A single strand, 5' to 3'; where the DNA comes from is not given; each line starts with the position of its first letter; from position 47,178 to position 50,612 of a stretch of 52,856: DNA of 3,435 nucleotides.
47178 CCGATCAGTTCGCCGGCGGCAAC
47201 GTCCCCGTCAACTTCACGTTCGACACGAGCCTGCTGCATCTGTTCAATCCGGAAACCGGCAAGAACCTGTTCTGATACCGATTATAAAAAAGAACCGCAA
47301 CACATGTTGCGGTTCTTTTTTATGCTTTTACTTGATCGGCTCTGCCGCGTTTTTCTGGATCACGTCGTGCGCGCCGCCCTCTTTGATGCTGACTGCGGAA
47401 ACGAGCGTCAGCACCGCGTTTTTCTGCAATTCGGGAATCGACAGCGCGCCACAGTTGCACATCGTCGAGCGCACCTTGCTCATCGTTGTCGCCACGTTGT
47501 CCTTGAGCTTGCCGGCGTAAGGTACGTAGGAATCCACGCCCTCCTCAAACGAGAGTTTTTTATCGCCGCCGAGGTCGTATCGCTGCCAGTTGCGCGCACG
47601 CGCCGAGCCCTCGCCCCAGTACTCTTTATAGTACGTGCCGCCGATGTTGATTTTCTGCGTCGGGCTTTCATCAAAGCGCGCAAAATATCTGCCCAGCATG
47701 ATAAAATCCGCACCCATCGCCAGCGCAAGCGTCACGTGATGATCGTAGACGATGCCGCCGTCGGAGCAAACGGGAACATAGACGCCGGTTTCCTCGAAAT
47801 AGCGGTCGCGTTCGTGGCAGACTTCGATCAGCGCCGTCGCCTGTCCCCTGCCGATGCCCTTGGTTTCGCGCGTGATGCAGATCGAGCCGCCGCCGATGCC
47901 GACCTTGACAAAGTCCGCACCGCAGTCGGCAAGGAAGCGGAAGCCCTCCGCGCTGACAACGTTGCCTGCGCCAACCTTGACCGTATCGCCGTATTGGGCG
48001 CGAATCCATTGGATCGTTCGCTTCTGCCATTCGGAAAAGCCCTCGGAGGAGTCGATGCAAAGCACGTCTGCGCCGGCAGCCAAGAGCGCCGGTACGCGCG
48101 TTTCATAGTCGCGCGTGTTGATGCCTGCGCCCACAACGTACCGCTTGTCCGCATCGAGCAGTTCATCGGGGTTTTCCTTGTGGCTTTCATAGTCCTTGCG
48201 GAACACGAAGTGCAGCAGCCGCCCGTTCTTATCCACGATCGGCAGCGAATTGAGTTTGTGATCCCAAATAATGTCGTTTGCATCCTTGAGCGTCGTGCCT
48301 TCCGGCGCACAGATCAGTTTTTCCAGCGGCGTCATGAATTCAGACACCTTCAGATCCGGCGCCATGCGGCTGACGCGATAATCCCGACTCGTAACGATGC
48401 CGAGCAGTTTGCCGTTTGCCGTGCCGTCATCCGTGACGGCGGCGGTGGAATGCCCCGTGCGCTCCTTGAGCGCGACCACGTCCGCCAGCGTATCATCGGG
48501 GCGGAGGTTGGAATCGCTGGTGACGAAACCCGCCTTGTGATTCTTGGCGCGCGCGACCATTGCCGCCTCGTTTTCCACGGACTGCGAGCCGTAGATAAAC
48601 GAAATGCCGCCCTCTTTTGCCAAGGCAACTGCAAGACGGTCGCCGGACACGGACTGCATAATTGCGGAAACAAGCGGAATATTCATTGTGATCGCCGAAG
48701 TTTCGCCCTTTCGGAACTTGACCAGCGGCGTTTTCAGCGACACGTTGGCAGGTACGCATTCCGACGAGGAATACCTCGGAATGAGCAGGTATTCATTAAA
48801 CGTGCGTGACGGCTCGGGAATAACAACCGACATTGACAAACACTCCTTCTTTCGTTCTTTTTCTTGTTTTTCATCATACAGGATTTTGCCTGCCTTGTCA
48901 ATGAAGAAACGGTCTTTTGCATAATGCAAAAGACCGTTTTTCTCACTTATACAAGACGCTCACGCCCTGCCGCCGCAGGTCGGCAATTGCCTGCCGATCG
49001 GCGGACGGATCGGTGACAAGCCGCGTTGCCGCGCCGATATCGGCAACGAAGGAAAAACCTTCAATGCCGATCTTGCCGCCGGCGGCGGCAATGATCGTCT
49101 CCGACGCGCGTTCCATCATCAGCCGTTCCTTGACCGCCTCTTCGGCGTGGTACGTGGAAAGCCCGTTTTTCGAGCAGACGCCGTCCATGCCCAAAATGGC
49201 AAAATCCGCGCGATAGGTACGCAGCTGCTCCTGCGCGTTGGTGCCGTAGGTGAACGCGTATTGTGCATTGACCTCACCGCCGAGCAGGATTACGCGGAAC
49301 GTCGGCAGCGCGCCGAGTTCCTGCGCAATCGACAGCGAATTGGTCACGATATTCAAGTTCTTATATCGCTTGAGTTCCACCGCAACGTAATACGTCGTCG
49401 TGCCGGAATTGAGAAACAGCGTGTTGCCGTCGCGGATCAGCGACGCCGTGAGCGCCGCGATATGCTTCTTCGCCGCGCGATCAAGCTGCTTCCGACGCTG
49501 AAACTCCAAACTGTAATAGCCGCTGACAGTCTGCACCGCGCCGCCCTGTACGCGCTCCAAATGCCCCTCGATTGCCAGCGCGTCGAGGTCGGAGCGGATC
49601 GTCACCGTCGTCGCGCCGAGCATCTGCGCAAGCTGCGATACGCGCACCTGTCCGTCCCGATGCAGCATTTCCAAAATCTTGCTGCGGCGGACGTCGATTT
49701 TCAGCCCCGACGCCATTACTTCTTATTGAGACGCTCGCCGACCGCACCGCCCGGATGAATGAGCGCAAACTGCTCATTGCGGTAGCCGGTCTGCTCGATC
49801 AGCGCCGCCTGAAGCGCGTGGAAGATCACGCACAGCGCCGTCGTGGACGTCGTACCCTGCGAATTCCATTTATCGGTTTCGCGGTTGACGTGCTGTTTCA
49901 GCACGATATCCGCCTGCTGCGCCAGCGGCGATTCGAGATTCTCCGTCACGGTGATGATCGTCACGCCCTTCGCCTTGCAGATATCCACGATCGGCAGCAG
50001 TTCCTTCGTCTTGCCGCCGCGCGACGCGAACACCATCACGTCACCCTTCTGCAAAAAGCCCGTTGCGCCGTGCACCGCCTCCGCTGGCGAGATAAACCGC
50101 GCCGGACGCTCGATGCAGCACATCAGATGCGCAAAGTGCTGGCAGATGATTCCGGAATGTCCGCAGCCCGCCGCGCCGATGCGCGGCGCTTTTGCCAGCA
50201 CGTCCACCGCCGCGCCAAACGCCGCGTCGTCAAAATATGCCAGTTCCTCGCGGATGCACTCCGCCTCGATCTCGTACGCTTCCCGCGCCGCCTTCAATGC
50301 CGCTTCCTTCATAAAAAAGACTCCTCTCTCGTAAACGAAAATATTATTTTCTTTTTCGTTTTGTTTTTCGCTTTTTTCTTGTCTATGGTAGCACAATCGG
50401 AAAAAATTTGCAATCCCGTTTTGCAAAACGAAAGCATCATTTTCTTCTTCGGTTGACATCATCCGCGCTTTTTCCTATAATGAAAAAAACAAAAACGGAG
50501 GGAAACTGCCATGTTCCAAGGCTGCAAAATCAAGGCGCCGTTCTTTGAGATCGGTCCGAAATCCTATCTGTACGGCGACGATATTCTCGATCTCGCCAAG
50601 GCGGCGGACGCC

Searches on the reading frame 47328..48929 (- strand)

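Call 61: search_protein_families(library=pfam, proteins=[window:47328-48929:-], max_evalue=0.0001)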
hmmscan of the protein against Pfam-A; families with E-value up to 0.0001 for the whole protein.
window:47328-48929:- (533 aa): 4 families
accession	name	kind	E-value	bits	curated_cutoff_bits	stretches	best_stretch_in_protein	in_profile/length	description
PF00478.31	IMPDH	-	1.6e-109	366.5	25.6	1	43-521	3-345/345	IMP dehydrogenase / GMP reductase domain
PF00571.33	CBS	-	1.3e-12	48.3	24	1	195-246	1-50/57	CBS domain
PF01070.24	FMN_dh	-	1.1e-06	28.4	24.9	1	301-416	207-305/350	FMN-dependent dehydrogenase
PF03060.21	NMO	-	1.6e-06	28.2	28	0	322-427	141-236/331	Nitronate monooxygenase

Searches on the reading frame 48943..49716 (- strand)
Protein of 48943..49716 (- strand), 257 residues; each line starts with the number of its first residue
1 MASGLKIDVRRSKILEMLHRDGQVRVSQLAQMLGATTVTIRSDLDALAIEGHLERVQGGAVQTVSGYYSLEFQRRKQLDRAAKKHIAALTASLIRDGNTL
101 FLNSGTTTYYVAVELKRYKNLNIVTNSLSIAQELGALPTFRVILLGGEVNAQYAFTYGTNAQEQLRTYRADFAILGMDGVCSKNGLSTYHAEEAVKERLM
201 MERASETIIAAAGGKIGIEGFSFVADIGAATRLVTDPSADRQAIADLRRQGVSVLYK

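Call 61: search_protein_families(library=pfam, proteins=[window:48943-49716:-], max_evalue=0.0001)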
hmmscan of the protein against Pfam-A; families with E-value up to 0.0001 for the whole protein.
window:48943-49716:- (257 aa): 3 families
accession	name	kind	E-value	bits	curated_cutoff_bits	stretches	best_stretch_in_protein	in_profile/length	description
PF00455.28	DeoRC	-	1.6e-41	142.4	31.8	1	81-236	4-159/160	DeoR C terminal sensor domain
PF08220.18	HTH_DeoR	-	1.3e-11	44.5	21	1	10-61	1-52/57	DeoR-like helix-turn-helix domain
PF08279.18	HTH_11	-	2.8e-06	27.6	25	1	10-48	1-40/55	HTH domain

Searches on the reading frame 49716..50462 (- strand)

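Call 61: search_protein_families(library=pfam, proteins=[window:49716-50462:-], max_evalue=0.0001)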
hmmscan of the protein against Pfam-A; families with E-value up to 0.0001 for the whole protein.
window:49716-50462:- (248 aa): 2 families
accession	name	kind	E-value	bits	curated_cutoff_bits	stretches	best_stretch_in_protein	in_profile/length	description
PF01380.27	SIS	-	5.1e-20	72.1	25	1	89-217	2-128/131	SIS domain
PF13580.11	SIS_2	-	5.9e-06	26.8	27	0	137-173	101-137/138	SIS domain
